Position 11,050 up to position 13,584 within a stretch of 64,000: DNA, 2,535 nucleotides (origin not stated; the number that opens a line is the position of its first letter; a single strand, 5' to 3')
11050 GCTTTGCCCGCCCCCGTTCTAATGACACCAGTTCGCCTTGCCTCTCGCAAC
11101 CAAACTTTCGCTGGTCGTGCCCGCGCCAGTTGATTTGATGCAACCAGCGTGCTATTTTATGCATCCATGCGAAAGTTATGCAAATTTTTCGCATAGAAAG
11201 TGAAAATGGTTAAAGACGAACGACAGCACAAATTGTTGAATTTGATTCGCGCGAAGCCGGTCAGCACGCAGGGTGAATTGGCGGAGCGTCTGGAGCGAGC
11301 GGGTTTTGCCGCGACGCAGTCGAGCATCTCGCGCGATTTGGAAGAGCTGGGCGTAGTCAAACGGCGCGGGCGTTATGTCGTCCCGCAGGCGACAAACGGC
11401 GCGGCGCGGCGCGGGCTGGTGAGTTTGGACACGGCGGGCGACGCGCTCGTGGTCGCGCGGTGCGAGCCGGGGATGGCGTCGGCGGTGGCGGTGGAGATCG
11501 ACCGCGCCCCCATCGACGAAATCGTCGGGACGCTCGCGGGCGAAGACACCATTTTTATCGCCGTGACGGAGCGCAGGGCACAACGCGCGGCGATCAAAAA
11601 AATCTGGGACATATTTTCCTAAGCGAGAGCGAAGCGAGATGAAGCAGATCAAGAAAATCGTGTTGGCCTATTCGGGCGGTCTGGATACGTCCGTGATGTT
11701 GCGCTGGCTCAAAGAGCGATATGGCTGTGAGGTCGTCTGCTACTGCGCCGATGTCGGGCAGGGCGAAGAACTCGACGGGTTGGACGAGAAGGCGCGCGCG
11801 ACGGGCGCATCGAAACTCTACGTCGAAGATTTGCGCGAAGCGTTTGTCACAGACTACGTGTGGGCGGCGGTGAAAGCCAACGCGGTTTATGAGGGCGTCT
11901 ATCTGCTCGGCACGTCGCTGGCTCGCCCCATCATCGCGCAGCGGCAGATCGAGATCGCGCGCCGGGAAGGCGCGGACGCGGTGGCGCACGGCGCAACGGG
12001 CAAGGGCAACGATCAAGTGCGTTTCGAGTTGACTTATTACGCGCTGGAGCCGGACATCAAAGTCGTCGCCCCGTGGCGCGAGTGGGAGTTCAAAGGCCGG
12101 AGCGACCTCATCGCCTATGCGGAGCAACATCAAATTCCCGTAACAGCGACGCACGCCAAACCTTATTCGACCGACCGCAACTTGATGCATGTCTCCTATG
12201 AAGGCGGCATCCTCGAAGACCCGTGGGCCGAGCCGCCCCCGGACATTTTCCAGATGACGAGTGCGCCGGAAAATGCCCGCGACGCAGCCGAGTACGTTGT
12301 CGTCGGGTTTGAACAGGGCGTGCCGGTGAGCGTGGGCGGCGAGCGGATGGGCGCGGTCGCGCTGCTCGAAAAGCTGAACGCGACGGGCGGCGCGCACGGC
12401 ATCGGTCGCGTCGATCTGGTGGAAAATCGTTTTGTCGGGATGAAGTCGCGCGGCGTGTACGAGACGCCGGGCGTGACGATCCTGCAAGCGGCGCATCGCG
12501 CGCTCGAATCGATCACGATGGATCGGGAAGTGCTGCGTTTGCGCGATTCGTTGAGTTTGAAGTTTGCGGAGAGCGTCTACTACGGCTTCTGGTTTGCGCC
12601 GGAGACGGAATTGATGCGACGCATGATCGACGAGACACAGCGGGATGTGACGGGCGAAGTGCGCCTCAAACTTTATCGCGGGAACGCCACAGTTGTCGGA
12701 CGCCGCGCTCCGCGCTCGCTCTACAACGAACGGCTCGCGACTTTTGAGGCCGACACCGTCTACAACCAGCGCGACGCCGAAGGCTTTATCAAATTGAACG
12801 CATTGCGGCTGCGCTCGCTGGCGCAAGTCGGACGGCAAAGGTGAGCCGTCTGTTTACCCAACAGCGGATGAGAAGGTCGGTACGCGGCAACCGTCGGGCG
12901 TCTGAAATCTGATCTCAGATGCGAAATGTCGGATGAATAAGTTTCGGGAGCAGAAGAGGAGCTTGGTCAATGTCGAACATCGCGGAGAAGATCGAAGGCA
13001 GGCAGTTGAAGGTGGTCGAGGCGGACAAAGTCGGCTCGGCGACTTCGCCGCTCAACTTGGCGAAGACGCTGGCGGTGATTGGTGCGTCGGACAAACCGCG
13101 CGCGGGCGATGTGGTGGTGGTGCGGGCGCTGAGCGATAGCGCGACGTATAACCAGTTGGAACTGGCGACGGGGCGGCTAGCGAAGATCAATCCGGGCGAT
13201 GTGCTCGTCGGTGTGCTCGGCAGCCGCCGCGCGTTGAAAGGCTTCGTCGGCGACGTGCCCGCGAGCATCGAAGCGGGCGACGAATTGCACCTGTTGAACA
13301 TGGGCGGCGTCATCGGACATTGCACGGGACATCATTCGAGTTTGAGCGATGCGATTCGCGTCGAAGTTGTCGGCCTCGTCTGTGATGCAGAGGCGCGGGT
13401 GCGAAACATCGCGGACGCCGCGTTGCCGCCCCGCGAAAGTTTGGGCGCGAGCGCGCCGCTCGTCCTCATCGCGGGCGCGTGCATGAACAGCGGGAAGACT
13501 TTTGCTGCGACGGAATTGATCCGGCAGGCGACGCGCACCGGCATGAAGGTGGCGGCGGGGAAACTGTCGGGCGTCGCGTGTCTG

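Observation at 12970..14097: Uncharacterised P-loop gene embedded between argG and argC in an ArgR-linked arginine operon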

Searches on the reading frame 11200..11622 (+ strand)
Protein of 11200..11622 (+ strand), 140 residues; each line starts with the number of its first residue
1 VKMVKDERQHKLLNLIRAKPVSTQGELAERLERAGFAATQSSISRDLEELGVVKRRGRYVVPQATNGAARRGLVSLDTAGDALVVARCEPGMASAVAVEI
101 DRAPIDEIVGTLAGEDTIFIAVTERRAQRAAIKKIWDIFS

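Call 3: search_protein_families(library=pfam, proteins=[window:11200-11622:+], max_evalue=0.01)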
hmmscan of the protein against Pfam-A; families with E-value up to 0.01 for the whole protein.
window:11200-11622:+ (140 aa): 4 families
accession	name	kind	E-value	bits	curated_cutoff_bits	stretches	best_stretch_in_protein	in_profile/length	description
PF01316.27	Arg_repressor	-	3.6e-17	62.3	27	1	3-64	1-67/70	Arginine repressor, DNA binding domain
PF02863.23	Arg_repressor_C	-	1.1e-16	60.8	25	1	71-135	3-66/68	Arginine repressor, C-terminal domain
PF13412.12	HTH_24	-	0.0004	20.3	21.9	1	6-31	2-27/48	Winged helix-turn-helix DNA-binding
PF01498.24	HTH_Tnp_Tc3_2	-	0.0088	16.7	31.5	0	11-61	3-53/72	Transposase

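Call 4: search_protein_families(library=ncbifam, proteins=[window:11200-11622:+], max_evalue=0.01)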
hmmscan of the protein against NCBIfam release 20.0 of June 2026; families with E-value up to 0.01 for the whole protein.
window:11200-11622:+ (140 aa): 5 families
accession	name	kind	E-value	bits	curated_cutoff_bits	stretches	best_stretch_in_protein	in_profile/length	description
TIGR01529.1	argR_whole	equivalog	9.2e-29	100.3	130.45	1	7-135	2-142/146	arginine repressor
NF002880.0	PRK03341.1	equivalog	3.2e-23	82.2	200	1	3-124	13-152/170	arginine repressor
NF001680.0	PRK00441.1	equivalog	3e-22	79.3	184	1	5-137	2-146/150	arginine repressor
NF003281.1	PRK04280.1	equivalog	7.5e-20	71.6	182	1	5-137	2-146/148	transcriptional regulator AhrC/ArgR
NF003457.0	PRK05066.1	equivalog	4e-14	52.5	194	1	9-139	11-152/156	transcriptional regulator ArgR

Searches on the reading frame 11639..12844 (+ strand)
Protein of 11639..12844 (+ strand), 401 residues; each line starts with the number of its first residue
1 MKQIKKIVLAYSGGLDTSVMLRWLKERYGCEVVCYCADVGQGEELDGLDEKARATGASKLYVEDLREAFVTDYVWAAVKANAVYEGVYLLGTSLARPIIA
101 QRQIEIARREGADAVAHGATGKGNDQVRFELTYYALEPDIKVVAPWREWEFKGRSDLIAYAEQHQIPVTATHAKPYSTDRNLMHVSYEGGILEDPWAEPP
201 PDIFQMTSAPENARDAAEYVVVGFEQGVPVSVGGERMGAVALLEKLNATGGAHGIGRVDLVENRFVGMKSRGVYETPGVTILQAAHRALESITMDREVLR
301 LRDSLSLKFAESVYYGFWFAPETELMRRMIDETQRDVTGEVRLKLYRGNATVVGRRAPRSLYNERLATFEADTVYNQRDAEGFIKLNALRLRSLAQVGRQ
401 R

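Call 3: search_protein_families(library=pfam, proteins=[window:11639-12844:+], max_evalue=0.01)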
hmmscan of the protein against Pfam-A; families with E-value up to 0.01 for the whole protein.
window:11639-12844:+ (401 aa): 2 families
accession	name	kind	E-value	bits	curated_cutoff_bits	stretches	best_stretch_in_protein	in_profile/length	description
PF20979.2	Arginosuc_syn_C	-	3.3e-87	292.1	27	1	176-392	1-217/219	Arginosuccinate synthase C-terminal domain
PF00764.25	Arginosuc_synth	-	4.6e-68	228.8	27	1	6-167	1-162/162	Arginosuccinate synthase N-terminal HUP domain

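Call 4: search_protein_families(library=ncbifam, proteins=[window:11639-12844:+], max_evalue=0.01)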
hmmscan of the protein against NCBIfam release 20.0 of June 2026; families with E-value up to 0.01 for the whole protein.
window:11639-12844:+ (401 aa): 6 families
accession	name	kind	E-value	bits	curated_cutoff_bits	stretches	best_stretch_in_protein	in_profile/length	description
NF001770.0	PRK00509.1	equivalog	1.7e-186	620.1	334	1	2-397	2-397/401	argininosuccinate synthase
TIGR00032.1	argG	equivalog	5.9e-151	503.2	268.2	1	6-395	1-390/394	argininosuccinate synthase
NF010392.0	PRK13820.1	equivalog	3.8e-129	431.2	512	1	5-397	3-391/395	argininosuccinate synthase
NF003385.0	PRK04527.1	equivalog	6.3e-64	216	603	1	4-399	3-397/401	argininosuccinate synthase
NF038212.1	argG_rel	exception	6.6e-53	179.9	425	1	3-370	13-376/381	argininosuccinate synthase-related protein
NF003779.0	PRK05370.1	equivalog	6.8e-52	176.8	657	1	5-389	12-411/448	argininosuccinate synthase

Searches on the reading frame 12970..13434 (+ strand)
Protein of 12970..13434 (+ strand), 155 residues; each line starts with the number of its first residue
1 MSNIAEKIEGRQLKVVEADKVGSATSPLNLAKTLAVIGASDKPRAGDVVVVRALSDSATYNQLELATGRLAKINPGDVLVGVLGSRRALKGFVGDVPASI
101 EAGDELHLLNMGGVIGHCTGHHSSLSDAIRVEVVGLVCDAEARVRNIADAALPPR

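Call 70: predict_structure(alignment_id=A5)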
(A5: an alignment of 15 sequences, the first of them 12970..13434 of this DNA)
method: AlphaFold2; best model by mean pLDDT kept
length: 155 residues; sequences in the alignment: 15
mean_pLDDT: 86.4   pTM: 0.82
mean pLDDT of the five models: 86.4, 85.4, 85.3, 84.4, 84.2
residues with pLDDT >= 90: 100; 70-90: 33; 50-70: 13; < 50: 9
segments of 3 or more residues with pLDDT < 50: 1-7
pLDDT, mean of each block of 10 residues (from residue 1): 48 90 93 94 96 85 93 97 81 90 95 92 79 95 89 51
secondary structure, 60 per line:
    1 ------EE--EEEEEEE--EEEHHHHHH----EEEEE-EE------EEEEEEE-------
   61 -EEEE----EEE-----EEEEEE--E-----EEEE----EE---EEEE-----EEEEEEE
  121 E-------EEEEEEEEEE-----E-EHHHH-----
elements in order: E11-17 E20-22 H23-28 E33-37 E47-53 E62-65 E70-72 E78-83 E92-95 E105-108 E114-121 E129-138 H147-150

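Call 72: fold_search(model_id=the predicted structure, library=pdb)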
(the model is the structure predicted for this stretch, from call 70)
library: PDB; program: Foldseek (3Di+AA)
matches with E <= 10: 222; with E <= 0.001: 0
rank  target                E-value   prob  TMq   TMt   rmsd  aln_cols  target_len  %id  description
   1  8x0u_B                4.1e-01  0.12  0.19  0.17  12.1       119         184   14  Crystal structure of cupin-like fold protein StrC from Stachybotrys sp.g12 (released 2024-09-11)
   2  4fca                  8.3e-01  0.06  0.19  0.08  14.9       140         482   11  The crystal structure of a functionally unknown conserved protein from Bacillus anthracis str. Ames. (released 2012-06-06)
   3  8x0u_C                8.7e-01  0.09  0.20  0.17  11.6       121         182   13  Crystal structure of cupin-like fold protein StrC from Stachybotrys sp.g12 (released 2024-09-11)
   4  8x0u_I                9.2e-01  0.08  0.20  0.17  11.2       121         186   14  Crystal structure of cupin-like fold protein StrC from Stachybotrys sp.g12 (released 2024-09-11)
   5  3bcw_A                9.7e-01  0.09  0.19  0.24  11.7       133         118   10  Crystal structure of a duf861 family protein with a rmlc-like cupin fold (bb1179) from bordetella bronchiseptica rb50  (released 2007-11-27)
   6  3lag_B                9.7e-01  0.08  0.21  0.29  10.7       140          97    9  The crystal structure of a functionally unknown protein RPA4178 from Rhodopseudomonas palustris CGA009 (released 2010-01-19)
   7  3k2z_B                1.0e+00  0.30  0.33  0.27   6.9       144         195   12  Crystal structure of a LexA protein from Thermotoga maritima (released 2010-10-06)
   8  8x0u_A                1.1e+00  0.08  0.20  0.17  11.2       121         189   14  Crystal structure of cupin-like fold protein StrC from Stachybotrys sp.g12 (released 2024-09-11)
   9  3lag_A                1.2e+00  0.08  0.20  0.29  10.9       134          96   10  The crystal structure of a functionally unknown protein RPA4178 from Rhodopseudomonas palustris CGA009 (released 2010-01-19)
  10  6a2t                  1.3e+00  0.18  0.29  0.42   7.5       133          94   13  Mycobacterium tuberculosis LexA C-domain K197A (released 2019-01-23)
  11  3p6b_A                1.3e+00  0.03  0.18  0.16  14.4       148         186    8  The crystal structure of CelK CBM4 from Clostridium thermocellum (released 2011-08-24)
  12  6ttn                  1.4e+00  0.04  0.19  0.12  11.3       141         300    9  N-terminally truncated hyoscyamine 6-hydroxylase (tH6H) in complex with N-oxalylglycine and hyoscyamine (released 2020-03-18)
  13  6y75_A                1.4e+00  0.02  0.14  0.14  12.4       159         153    9  BIL2 domain from T.thermophila BUBL1 locus (C1A-N143A) (released 2021-02-03)
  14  8x0v_A                1.5e+00  0.06  0.20  0.17  11.1       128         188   14  Crystal structure of cupin-like fold protein StrC in complex with substrate analogue from Stachybotrys sp.g12 (released 2024-09-11)
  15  5ev7                  1.5e+00  0.05  0.18  0.08  14.4       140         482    9  The crystal structure of a functionally unknown conserved protein mutant from Bacillus anthracis str. Ames (released 2015-12-09)
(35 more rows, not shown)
